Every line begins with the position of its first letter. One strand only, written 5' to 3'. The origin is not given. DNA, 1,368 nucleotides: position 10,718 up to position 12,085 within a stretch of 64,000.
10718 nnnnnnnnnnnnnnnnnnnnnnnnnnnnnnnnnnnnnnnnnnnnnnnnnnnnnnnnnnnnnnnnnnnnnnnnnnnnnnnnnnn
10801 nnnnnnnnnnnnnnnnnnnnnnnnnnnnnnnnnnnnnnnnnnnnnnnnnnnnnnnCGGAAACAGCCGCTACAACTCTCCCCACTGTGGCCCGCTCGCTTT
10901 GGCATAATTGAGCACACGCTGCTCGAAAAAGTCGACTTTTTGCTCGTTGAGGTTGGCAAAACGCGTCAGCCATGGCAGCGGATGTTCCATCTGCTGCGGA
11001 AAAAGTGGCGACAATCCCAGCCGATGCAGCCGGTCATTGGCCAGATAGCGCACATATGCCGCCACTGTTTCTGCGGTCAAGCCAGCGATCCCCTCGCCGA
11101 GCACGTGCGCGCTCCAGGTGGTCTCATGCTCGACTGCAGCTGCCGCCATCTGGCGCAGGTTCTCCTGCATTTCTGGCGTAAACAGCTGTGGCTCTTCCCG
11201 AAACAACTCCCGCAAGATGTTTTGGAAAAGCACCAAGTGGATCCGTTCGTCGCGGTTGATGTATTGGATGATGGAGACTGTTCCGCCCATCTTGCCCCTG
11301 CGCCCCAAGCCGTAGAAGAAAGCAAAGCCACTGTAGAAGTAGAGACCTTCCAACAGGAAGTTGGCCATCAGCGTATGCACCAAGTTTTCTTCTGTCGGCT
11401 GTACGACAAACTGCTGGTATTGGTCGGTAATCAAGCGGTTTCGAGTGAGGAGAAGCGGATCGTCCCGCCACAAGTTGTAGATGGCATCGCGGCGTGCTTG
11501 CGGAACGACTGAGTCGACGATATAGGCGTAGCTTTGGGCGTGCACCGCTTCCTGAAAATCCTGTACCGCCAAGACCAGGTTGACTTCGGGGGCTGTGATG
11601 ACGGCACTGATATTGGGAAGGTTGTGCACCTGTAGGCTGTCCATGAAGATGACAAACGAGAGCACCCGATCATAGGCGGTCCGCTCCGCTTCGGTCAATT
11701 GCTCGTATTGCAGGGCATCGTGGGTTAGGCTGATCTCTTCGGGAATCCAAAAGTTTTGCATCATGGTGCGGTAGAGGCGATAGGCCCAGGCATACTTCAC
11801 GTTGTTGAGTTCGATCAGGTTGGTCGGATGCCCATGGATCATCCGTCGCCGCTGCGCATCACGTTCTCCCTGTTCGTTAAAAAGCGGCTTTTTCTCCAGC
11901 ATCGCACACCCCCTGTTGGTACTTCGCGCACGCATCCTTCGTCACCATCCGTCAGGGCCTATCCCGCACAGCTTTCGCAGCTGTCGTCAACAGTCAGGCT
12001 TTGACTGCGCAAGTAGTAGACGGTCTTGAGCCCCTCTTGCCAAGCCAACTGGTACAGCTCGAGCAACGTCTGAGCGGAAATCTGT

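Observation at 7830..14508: Class I RNR operon extended by two membrane-anchored FMN (glutamate-synthase-domain) paralogues under B12/NrdR control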

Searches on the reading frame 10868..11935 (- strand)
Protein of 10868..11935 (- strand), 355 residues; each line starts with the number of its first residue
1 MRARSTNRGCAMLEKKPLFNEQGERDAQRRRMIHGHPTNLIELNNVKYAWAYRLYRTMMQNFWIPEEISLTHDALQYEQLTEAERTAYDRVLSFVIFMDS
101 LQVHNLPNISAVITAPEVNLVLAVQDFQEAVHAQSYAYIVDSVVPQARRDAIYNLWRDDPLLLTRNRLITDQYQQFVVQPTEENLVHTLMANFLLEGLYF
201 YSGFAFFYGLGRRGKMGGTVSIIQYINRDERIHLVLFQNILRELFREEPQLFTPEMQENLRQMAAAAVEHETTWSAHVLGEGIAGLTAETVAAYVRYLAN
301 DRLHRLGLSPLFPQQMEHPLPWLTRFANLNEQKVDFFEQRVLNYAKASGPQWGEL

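Call 4: search_protein_families(library=pfam, proteins=[window:10868-11935:-])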
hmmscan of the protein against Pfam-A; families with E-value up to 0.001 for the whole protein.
window:10868-11935:- (355 aa): 1 family
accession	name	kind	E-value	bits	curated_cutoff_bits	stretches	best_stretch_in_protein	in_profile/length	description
PF00268.27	Ribonuc_red_sm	-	2.8e-82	276.7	33.6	1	41-318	2-280/281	Ribonucleotide reductase, small chain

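Call 5: search_protein_families(library=ncbifam, proteins=[window:10868-11935:-])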
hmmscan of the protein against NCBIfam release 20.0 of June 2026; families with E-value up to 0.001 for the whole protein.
window:10868-11935:- (355 aa): 17 families
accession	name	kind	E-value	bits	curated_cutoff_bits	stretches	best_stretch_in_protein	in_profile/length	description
NF007184.0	PRK09614.1-3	equivalog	1.6e-138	461.9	310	1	12-348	4-340/346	ribonucleotide-diphosphate reductase subunit beta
NF005550.0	PRK07209.1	equivalog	6.8e-64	216.1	309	1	25-352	48-382/383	ribonucleotide-diphosphate reductase subunit beta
NF007186.0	PRK09614.1-5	equivalog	4.1e-60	203.6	237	1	41-348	12-313/328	ribonucleotide-diphosphate reductase subunit beta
TIGR04171.1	RNR_1b_NrdF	exception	8.9e-43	146.7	355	1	41-346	4-303/316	class 1b ribonucleoside-diphosphate reductase subunit beta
NF007183.0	PRK09614.1-2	subfamily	4.5e-39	134.3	320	1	53-341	21-306/327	ribonucleotide-diphosphate reductase subunit beta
NF006576.0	PRK09101.1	equivalog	1.3e-37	129.5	346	2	171-341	180-354/376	class Ia ribonucleoside-diphosphate reductase subunit beta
NF007182.0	PRK09614.1-1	subfamily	3e-28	98.9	471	1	40-338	13-303/324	ribonucleotide-diphosphate reductase subunit beta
NF010572.0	PRK13965.1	subfamily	8.6e-27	94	486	1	39-338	25-316/337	class 1b ribonucleoside-diphosphate reductase subunit beta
NF007185.0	PRK09614.1-4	equivalog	8.8e-26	90.9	525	1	41-340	8-298/320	ribonucleotide-diphosphate reductase subunit beta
NF009398.0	PRK12759.1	equivalog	1.1e-21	77.4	649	1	45-347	102-398/410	bifunctional gluaredoxin/ribonucleoside-diphosphate reductase subunit beta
NF010573.0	PRK13966.1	equivalog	2.5e-21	75.9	661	1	52-337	25-302/324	ribonucleotide-diphosphate reductase subunit beta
NF010574.0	PRK13967.1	equivalog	4.2e-21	75.4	687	1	41-314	12-276/322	ribonucleotide-diphosphate reductase subunit beta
NF006200.0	PRK08326.1-3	equivalog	2.3e-11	43.5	194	1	46-245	30-228/321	R2-like ligand-binding oxidase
NF006198.0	PRK08326.1-1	subfamily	1.9e-07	30.6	274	1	51-304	27-284/308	R2-like ligand-binding oxidase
NF006202.0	PRK08326.1-5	equivalog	2.7e-06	26.9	315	1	61-253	30-224/297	R2-like ligand-binding oxidase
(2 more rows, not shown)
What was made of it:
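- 10868..11902 (-): nrdB, class I RNR beta subunit (344 aa), Asp/Tyr type. PF00268 and NF007184 462 bits (calls 4, 5).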

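Call 21: find_homologous_proteins(query=window:10868-11902:-)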
Query window:10868-11902:- (344 aa): 1200 proteins with E <= 0.001 among 3019 candidates; the best 120 are listed.
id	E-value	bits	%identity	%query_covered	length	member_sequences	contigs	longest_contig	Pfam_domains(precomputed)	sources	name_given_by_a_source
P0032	2.4e-212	722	93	100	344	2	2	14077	PF00268.28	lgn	-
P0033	1.6e-137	476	61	100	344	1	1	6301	PF00268.28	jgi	jgi:ribonucleoside-diphosphate reductase beta chain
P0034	2.7e-137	476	61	100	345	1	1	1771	PF00268.28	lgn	-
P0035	1.8e-136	473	60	100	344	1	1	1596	PF00268.28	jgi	jgi:ribonucleoside-diphosphate reductase beta chain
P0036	4.7e-136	472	59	100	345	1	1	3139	PF00268.28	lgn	-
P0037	7.2e-136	471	61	100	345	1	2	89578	PF00268.28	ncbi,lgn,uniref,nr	ncbi:ribonucleoside-diphosphate reductase subunit beta [Paenibacillus sp. J31TS4]|uniref:ribonucleot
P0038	1.2e-135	470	60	100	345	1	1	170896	PF00268.28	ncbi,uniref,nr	ncbi:ribonucleotide-diphosphate reductase subunit beta [Paenibacillus alkalitolerans]|uniref:ribonuc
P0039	1.6e-135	470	59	100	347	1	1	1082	PF00268.28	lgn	-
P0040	1.7e-135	470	60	100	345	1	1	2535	PF00268.28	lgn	-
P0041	1.8e-135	470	59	100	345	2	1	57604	PF00268.28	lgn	-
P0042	1.8e-135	470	60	100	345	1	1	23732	PF00268.28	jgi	jgi:ribonucleoside-diphosphate reductase beta chain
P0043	2.0e-135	470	60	100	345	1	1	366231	PF00268.28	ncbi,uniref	ncbi:ribonucleotide-diphosphate reductase subunit beta [Marinicrinis sediminis]|uniref:Ribonucleosid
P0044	2.1e-135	469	59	100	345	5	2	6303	PF00268.28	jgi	jgi:ribonucleoside-diphosphate reductase beta chain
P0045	2.3e-135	469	60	100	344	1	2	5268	PF00268.28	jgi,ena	-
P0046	2.3e-135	469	59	100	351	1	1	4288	PF00268.28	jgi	jgi:ribonucleoside-diphosphate reductase beta chain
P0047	2.6e-135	469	60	100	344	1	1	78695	PF00268.28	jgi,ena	-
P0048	2.7e-135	469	59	100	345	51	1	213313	PF00268.28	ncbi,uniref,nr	ncbi:ribonucleotide-diphosphate reductase subunit beta [Paenibacillus sp. GCM10012307]|uniref:Ribonu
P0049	5.0e-135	468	59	100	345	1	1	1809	PF00268.28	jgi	jgi:ribonucleoside-diphosphate reductase beta chain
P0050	5.9e-135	468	59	100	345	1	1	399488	PF00268.28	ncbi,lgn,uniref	ncbi:ribonucleotide-diphosphate reductase subunit beta [Paenibacillus sp. GCM10027626]|uniref:ribonu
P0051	6.5e-135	468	59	100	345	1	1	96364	PF00268.28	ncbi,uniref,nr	ncbi:ribonucleotide-diphosphate reductase subunit beta [Paenibacillus sp. 598K]|uniref:ribonucleotid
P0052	7.7e-135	468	59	100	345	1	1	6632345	PF00268.28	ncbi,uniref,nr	ncbi:ribonucleotide-diphosphate reductase subunit beta [Paenibacillus albus]|uniref:Ribonucleoside-d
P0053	9.6e-135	467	59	100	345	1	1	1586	PF00268.28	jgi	jgi:ribonucleoside-diphosphate reductase beta chain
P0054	1.5e-134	467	60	100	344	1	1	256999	PF00268.28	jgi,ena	-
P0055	2.1e-134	466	59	100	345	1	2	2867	PF00268.28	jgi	jgi:ribonucleoside-diphosphate reductase beta chain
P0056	2.2e-134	466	59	100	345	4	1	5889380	PF00268.28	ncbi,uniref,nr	ncbi:ribonucleotide-diphosphate reductase subunit beta [Paenibacillus humicola]|uniref:ribonucleotid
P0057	3.5e-134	465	60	100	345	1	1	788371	PF00268.28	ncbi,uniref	ncbi:ribonucleotide-diphosphate reductase subunit beta [Paenibacillus gansuensis]|uniref:Ribonucleos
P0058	3.9e-134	465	59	100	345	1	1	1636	PF00268.28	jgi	jgi:ribonucleoside-diphosphate reductase beta chain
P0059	4.0e-134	465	59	100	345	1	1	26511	PF00268.28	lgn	-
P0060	4.2e-134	465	59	100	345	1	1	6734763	PF00268.28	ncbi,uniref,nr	ncbi:ribonucleotide-diphosphate reductase subunit beta [Paenibacillus silvisoli]|uniref:ribonucleoti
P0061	4.6e-134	465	60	100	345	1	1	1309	PF00268.28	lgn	-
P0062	5.2e-134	465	59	100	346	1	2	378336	PF00268.28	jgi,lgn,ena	-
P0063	6.3e-134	465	58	100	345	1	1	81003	PF00268.28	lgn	-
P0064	1.3e-133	464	58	100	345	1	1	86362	PF00268.28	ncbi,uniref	ncbi:ribonucleotide-diphosphate reductase subunit beta [Effusibacillus consociatus]|uniref:Ribonucle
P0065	2.0e-133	463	59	100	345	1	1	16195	PF00268.28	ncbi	-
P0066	2.1e-133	463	58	100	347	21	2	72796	PF00268.28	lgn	-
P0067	2.1e-133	463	60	100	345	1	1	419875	PF00268.28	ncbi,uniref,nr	ncbi:ribonucleotide-diphosphate reductase subunit beta [Caldalkalibacillus salinus]|uniref:ribonucle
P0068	2.2e-133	463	59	100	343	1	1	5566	PF00268.28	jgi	jgi:ribonucleoside-diphosphate reductase beta chain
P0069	2.3e-133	463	59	100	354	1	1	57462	PF00268.28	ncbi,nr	ncbi:MAG: ribonucleotide-diphosphate reductase subunit beta [Bacilli bacterium]|nr:ribonucleotide-di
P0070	2.4e-133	463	59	100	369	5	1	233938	PF00268.28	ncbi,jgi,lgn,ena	-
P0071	2.7e-133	463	58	100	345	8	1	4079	PF00268.28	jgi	jgi:ribonucleoside-diphosphate reductase beta chain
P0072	3.1e-133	462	59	100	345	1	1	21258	PF00268.28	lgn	-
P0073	3.2e-133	462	59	100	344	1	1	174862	PF00268.28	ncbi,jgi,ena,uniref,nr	ncbi:ribonucleotide-diphosphate reductase subunit beta [Paenibacillus sp.]|uniref:ribonucleotide-dip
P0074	3.5e-133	462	60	99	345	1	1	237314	PF00268.28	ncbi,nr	ncbi:MAG TPA: ribonucleotide-diphosphate reductase subunit beta [Bacillales bacterium]|nr:ribonucleo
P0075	3.9e-133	462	59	100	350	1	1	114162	PF00268.28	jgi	jgi:ribonucleoside-diphosphate reductase beta chain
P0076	4.6e-133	462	60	100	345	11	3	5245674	PF00268.28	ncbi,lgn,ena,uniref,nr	ncbi:ribonucleotide-diphosphate reductase subunit beta [Alicyclobacillus mengziensis]|uniref:Ribonuc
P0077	5.7e-133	461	59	100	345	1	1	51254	PF00268.28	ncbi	-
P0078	6.1e-133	461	59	100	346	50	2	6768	PF00268.28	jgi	-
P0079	7.2e-133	461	58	100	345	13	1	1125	PF00268.28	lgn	-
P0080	8.7e-133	461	58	100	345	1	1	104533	PF00268.28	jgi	jgi:ribonucleoside-diphosphate reductase beta chain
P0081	1.1e-132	461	58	100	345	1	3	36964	PF00268.28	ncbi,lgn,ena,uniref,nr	ncbi:ribonucleotide-diphosphate reductase subunit beta [Paenibacillus darwinianus]|uniref:ribonucleo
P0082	1.3e-132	460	61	100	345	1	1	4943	PF00268.28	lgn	-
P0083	1.5e-132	460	59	100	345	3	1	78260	PF00268.28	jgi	jgi:ribonucleoside-diphosphate reductase beta chain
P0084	1.9e-132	460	58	100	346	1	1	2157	PF00268.28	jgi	jgi:ribonucleoside-diphosphate reductase beta chain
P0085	1.9e-132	460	58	100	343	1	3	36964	PF00268.28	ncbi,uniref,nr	ncbi:ribonucleotide-diphosphate reductase subunit beta [Paenibacillus darwinianus]|uniref:Ribonucleo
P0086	1.9e-132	460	59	100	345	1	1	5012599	PF00268.28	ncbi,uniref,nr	ncbi:ribonucleotide-diphosphate reductase subunit beta [Paenibacillus swuensis]|uniref:Ribonucleosid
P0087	2.6e-132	459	58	100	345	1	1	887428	PF00268.28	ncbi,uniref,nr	ncbi:ribonucleotide-diphosphate reductase subunit beta [Ammoniphilus sp. CFH 90114]|uniref:ribonucle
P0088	2.6e-132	459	57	100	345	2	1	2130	PF00268.28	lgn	-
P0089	2.7e-132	459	58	100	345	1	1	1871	PF00268.28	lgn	-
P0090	2.9e-132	459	59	100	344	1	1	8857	PF00268.28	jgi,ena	-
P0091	3.1e-132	459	59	100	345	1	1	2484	PF00268.28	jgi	jgi:ribonucleoside-diphosphate reductase beta chain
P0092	3.7e-132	459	59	100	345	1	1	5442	PF00268.28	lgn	-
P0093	6.1e-132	458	59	100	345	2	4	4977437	PF00268.28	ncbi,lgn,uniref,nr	ncbi:ribonucleotide-diphosphate reductase subunit beta [Alicyclobacillus fastidiosus]|uniref:Ribonuc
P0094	6.5e-132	458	58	100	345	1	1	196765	PF00268.28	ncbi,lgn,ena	-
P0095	7.4e-132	458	59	100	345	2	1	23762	PF00268.28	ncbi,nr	ncbi:MAG TPA: ribonucleotide-diphosphate reductase subunit beta [Bacillales bacterium]|nr:ribonucleo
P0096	1.4e-131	457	58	100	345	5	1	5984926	PF00268.28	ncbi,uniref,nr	ncbi:ribonucleotide-diphosphate reductase subunit beta [Paenibacillus sp. R14(2021)]|uniref:ribonucl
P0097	2.1e-131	456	58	100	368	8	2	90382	PF00268.28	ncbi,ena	-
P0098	2.1e-131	456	59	100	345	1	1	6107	PF00268.28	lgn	-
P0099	3.1e-131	456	58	100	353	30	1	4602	PF00268.28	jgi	jgi:ribonucleoside-diphosphate reductase beta chain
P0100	3.5e-131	456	58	100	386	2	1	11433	PF00268.28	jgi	jgi:ribonucleoside-diphosphate reductase beta chain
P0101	3.7e-131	456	58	100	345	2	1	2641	PF00268.28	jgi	jgi:ribonucleoside-diphosphate reductase beta chain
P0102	4.0e-131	455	58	100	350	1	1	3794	PF00268.28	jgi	jgi:ribonucleoside-diphosphate reductase beta chain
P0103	7.5e-131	455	58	100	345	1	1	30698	PF00268.28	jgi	jgi:ribonucleoside-diphosphate reductase beta chain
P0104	7.8e-131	454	59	100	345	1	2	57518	PF00268.28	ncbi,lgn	-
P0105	1.2e-130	454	58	100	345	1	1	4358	PF00268.28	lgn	-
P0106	1.2e-130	454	58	100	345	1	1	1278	PF00268.28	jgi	jgi:ribonucleoside-diphosphate reductase beta chain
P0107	1.3e-130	454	58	100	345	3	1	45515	PF00268.28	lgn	-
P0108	1.8e-130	453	57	100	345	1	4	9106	PF00268.28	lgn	-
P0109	2.7e-130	453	58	100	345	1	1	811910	PF00268.28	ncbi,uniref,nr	ncbi:ribonucleotide-diphosphate reductase subunit beta [Paenibacillus agricola]|uniref:Ribonucleosid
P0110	3.0e-130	453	59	100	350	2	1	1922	PF00268.28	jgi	jgi:ribonucleoside-diphosphate reductase beta chain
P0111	5.4e-130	452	56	100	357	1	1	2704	PF00268.28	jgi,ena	-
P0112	6.6e-130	451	58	100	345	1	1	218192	PF00268.28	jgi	jgi:ribonucleoside-diphosphate reductase beta chain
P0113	8.6e-130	451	61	97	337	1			PF00268.28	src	-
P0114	1.1e-129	451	59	100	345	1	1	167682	PF00268.28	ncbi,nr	ncbi:MAG: ribonucleotide-diphosphate reductase subunit beta [Alicyclobacillus sp.]|nr:ribonucleotide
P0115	1.3e-129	450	59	100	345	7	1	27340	PF00268.28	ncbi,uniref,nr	ncbi:MAG: ribonucleotide-diphosphate reductase subunit beta [Alicyclobacillus herbarius]|uniref:ribo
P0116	1.4e-129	450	58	100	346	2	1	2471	PF00268.28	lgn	-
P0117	1.8e-129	450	58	100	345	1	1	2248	PF00268.28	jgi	jgi:ribonucleoside-diphosphate reductase beta chain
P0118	3.6e-129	449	57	100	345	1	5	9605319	PF00268.28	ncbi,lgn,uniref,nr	ncbi:ribonucleoside-diphosphate reductase beta chain [Paenibacillus sp. 1_12]|uniref:Ribonucleoside-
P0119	3.7e-129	449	57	100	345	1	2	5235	PF00268.28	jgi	jgi:ribonucleoside-diphosphate reductase beta chain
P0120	4.8e-129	449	57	100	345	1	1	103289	PF00268.28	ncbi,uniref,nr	ncbi:ribonucleotide-diphosphate reductase subunit beta [Paenibacillus periandrae]|uniref:ribonucleot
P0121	1.4e-128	447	57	100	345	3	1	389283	PF00268.28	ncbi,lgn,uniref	ncbi:ribonucleotide-diphosphate reductase subunit beta [Alicyclobacillus fodiniaquatilis]|uniref:Rib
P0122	2.0e-128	447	56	100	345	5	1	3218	PF00268.28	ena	-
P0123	2.5e-128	446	57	100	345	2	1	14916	PF00268.28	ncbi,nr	ncbi:MAG: ribonucleotide-diphosphate reductase subunit beta [Alicyclobacillus sp.]|nr:ribonucleotide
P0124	2.5e-128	446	58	100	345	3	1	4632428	PF00268.28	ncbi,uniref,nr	ncbi:ribonucleotide-diphosphate reductase subunit beta [Alicyclobacillus dauci]|uniref:Ribonucleosid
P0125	5.2e-128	445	58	100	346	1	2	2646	PF00268.28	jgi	jgi:ribonucleoside-diphosphate reductase beta chain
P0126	7.7e-128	445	57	100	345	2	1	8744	PF00268.28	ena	-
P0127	1.0e-127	444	57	100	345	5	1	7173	PF00268.28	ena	-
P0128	6.5e-127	442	57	100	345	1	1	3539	PF00268.28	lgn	-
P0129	2.3e-126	440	57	100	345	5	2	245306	PF00268.28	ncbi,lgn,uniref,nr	ncbi:Ribonucleoside-diphosphate reductase [Alicyclobacillus hesperidum URH17-3-68]|uniref:Ribonucleo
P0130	3.5e-126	439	56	100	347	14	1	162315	PF00268.28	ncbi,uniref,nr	ncbi:ribonucleoside-diphosphate reductase beta chain [Alicyclobacillus vulcanalis]|uniref:Ribonucleo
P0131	4.1e-126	439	56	100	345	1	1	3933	PF00268.28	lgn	-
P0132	1.9e-125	437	57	100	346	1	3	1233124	PF00268.28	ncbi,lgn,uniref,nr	ncbi:ribonucleotide-diphosphate reductase subunit beta [Rubeoparvulum massiliense]|uniref:ribonucleo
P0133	1.6e-124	434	57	100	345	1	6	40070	PF00268.28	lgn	-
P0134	1.5e-123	431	55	100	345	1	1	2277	PF00268.28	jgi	jgi:ribonucleoside-diphosphate reductase beta chain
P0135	6.1e-123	429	55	100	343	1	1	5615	PF00268.28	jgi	jgi:ribonucleoside-diphosphate reductase beta chain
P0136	1.2e-122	427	56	100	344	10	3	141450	PF00268.28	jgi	jgi:ribonucleoside-diphosphate reductase beta chain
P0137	1.6e-122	427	54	100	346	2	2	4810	PF00268.28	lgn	-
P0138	2.4e-122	427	56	98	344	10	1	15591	PF00268.28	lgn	-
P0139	3.2e-122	426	55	100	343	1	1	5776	PF00268.28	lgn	-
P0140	5.6e-122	425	55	100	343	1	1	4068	PF00268.28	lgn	-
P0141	6.0e-121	422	56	98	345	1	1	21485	PF00268.28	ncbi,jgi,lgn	ncbi:MAG: hypothetical protein RLZ12_127 [Bacillota bacterium]|jgi:ribonucleoside-diphosphate reduct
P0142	9.7e-121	421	57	94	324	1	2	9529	PF00268.28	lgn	-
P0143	1.1e-120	421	55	100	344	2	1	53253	PF00268.28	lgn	-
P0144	2.1e-120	420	54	100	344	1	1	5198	PF00268.28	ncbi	-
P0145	4.6e-120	419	55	100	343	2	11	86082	PF00268.28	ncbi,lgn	-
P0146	5.3e-120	419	53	100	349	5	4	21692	PF00268.28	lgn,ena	-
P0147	5.5e-120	419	54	98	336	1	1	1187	PF00268.28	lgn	-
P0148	7.2e-120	418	55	100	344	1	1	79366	PF00268.28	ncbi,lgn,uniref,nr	ncbi:ribonucleotide-diphosphate reductase subunit beta [Thermoflavimicrobium dichotomicum]|uniref:Ri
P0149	1.3e-119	418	55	97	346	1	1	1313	PF00268.28,PF02332.25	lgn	-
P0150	1.3e-119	418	54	100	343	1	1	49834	PF00268.28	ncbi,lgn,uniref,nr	ncbi:ribonucleotide-diphosphate reductase subunit beta [Baia soyae]|uniref:Ribonucleoside-diphosphat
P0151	1.7e-119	417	53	100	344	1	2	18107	PF00268.28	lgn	-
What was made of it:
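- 10868..11902 (-): Homologues are 344-345 aa long (call 21).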

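Call 23: find_encoding_contigs(protein=P0032, flank=10000, max_places=4)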
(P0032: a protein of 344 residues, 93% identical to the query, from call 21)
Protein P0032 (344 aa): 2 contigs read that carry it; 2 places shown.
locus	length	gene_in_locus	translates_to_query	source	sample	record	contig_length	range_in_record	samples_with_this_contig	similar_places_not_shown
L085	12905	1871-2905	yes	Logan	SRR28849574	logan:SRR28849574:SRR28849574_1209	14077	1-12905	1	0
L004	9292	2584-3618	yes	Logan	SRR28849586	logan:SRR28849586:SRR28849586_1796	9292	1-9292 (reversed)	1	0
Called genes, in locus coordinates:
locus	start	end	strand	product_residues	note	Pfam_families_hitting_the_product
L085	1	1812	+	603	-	?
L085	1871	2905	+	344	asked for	PF00268:Ribonuc_red_sm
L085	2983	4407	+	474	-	PF01645:Glu_synthase, PF01070:FMN_dh (weak)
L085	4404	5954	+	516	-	PF01070:FMN_dh (faint), PF01645:Glu_synthase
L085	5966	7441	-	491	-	PF13188:PAS_8 (weak), PF08448:PAS_4 (weak), PF07730:HisKA_3, PF02518:HATPase_c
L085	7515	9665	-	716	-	PF02702:KdpD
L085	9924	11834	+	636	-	PF03717:PBP_dimer, PF00905:Transpeptidase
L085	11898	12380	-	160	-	PF00034:Cytochrom_C, PF13442:Cytochrome_CBB3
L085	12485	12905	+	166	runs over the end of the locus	PF01648:ACPS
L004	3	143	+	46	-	?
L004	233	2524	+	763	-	PF00317:Ribonuc_red_lgN, PF02867:Ribonuc_red_lgC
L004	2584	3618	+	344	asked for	PF00268:Ribonuc_red_sm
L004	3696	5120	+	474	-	PF01645:Glu_synthase, PF01070:FMN_dh (weak)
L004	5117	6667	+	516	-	PF01070:FMN_dh (faint), PF01645:Glu_synthase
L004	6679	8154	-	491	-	PF13188:PAS_8 (weak), PF08448:PAS_4 (weak), PF07730:HisKA_3, PF02518:HATPase_c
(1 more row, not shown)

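Call 24: find_encoding_contigs(protein=P0064, flank=8000, max_places=2)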
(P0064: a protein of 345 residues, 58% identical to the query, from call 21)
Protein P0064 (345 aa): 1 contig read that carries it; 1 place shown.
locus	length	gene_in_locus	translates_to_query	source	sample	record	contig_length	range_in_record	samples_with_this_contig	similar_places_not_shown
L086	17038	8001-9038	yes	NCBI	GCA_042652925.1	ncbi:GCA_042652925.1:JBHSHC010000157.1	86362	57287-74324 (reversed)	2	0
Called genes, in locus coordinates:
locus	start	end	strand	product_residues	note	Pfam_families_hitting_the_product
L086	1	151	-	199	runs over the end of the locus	PF01923:Cob_adeno_trans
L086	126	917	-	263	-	PF02571:CbiJ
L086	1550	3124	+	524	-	PF00501:AMP-binding, PF13193:AMP-binding_C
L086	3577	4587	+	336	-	PF01497:Peripla_BP_2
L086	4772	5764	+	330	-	PF01032:FecCD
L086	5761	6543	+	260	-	PF02463:SMC_N (weak), PF00005:ABC_tran, PF13304:AAA_21 (faint)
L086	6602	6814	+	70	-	-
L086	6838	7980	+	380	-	PF03477:ATP-cone, PF00317:Ribonuc_red_lgN, PF02867:Ribonuc_red_lgC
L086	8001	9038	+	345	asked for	PF00268:Ribonuc_red_sm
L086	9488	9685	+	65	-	PF09489:CbtB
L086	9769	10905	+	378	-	-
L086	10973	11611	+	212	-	PF02570:CbiC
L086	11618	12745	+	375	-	PF01888:CbiD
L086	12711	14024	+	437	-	PF00590:TP_methylase, PF01135:PCMT (weak)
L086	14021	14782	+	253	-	PF00590:TP_methylase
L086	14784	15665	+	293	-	PF00590:TP_methylase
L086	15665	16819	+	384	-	PF11760:CbiG_N, PF11761:CbiG_mid, PF01890:CbiG_C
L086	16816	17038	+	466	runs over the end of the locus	PF01656:CbiA, PF13500:AAA_26, PF07685:GATase_3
